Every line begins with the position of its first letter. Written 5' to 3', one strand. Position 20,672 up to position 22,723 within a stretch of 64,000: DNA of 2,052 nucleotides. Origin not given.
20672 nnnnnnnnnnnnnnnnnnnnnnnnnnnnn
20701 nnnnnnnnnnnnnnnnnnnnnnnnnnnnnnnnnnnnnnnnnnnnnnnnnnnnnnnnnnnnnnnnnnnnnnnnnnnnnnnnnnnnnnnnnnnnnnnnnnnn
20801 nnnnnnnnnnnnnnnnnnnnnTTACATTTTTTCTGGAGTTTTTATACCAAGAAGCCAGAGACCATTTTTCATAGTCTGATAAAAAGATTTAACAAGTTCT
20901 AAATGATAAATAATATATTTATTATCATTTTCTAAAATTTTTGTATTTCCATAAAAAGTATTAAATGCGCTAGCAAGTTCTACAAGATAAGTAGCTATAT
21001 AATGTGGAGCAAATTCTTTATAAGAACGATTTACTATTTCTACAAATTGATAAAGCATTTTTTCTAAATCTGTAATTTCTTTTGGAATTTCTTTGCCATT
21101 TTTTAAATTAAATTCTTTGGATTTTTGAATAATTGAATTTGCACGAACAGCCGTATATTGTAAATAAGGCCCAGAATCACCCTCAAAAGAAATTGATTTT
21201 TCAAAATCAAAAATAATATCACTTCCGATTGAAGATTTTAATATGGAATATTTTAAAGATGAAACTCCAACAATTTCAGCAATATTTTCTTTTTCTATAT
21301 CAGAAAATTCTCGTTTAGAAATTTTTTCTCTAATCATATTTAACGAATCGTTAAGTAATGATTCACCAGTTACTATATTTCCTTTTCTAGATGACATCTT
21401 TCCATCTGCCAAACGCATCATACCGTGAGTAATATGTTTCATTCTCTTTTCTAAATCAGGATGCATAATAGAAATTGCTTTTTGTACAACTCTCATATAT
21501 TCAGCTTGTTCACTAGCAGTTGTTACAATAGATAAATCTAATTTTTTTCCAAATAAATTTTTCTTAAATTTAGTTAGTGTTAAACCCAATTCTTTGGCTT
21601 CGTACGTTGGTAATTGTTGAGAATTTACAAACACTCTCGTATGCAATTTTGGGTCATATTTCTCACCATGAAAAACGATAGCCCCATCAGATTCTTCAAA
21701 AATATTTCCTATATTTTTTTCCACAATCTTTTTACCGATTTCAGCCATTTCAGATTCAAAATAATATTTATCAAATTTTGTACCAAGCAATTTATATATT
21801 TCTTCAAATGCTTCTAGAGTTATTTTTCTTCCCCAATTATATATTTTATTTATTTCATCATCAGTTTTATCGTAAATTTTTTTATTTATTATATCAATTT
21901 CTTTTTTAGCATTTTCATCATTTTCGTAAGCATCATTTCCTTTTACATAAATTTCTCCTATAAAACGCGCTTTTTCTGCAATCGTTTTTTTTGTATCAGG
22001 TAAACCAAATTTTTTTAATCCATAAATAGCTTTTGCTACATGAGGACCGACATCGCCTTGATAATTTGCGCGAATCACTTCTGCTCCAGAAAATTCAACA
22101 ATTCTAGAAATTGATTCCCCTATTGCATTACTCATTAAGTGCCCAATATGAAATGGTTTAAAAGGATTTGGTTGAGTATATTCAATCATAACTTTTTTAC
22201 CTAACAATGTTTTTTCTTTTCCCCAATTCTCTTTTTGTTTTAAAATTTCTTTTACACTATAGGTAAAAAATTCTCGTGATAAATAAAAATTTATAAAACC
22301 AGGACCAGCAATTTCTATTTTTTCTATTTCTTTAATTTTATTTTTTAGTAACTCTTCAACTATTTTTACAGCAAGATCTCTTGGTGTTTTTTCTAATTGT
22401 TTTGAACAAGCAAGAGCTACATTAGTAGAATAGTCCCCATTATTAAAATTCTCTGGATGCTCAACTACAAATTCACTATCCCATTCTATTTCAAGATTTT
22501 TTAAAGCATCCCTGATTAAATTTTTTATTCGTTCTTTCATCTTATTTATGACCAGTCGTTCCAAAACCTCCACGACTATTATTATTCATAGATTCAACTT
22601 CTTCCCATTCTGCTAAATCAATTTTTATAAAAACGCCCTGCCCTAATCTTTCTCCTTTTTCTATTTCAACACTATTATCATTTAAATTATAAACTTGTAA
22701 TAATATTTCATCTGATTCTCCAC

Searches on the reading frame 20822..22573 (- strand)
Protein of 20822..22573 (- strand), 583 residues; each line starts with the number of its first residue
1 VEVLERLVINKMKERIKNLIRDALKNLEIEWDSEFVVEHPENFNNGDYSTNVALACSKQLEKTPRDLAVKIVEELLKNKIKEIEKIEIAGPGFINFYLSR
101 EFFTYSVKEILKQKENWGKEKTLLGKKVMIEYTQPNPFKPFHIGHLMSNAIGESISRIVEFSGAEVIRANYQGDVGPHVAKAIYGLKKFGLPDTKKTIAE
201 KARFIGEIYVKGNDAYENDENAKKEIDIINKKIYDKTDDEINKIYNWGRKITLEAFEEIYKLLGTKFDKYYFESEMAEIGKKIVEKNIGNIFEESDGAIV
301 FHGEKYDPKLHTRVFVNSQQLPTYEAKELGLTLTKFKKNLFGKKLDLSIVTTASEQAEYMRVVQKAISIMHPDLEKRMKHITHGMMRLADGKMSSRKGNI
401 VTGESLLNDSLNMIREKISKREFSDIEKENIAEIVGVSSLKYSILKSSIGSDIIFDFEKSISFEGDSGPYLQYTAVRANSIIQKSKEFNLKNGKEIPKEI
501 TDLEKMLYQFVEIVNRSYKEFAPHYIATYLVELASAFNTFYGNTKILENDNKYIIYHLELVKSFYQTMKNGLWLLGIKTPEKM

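Call 8: search_protein_families(library=pfam, proteins=[window:20822-22573:-])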
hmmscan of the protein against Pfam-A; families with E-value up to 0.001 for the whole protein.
window:20822-22573:- (583 aa): 3 families
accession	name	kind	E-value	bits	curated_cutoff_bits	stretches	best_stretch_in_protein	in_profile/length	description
PF00750.26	tRNA-synt_1d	-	2e-38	132.7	23.3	1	107-457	2-349/349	tRNA synthetases class I (R), catalytic domain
PF05746.21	DALR_1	-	3.8e-26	91.9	22.3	1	471-583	1-117/117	DALR anticodon binding domain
PF03485.21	Arg_tRNA_synt_N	-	1.5e-23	83.7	21.5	1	15-98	2-85/85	Arginyl tRNA synthetase N terminal domain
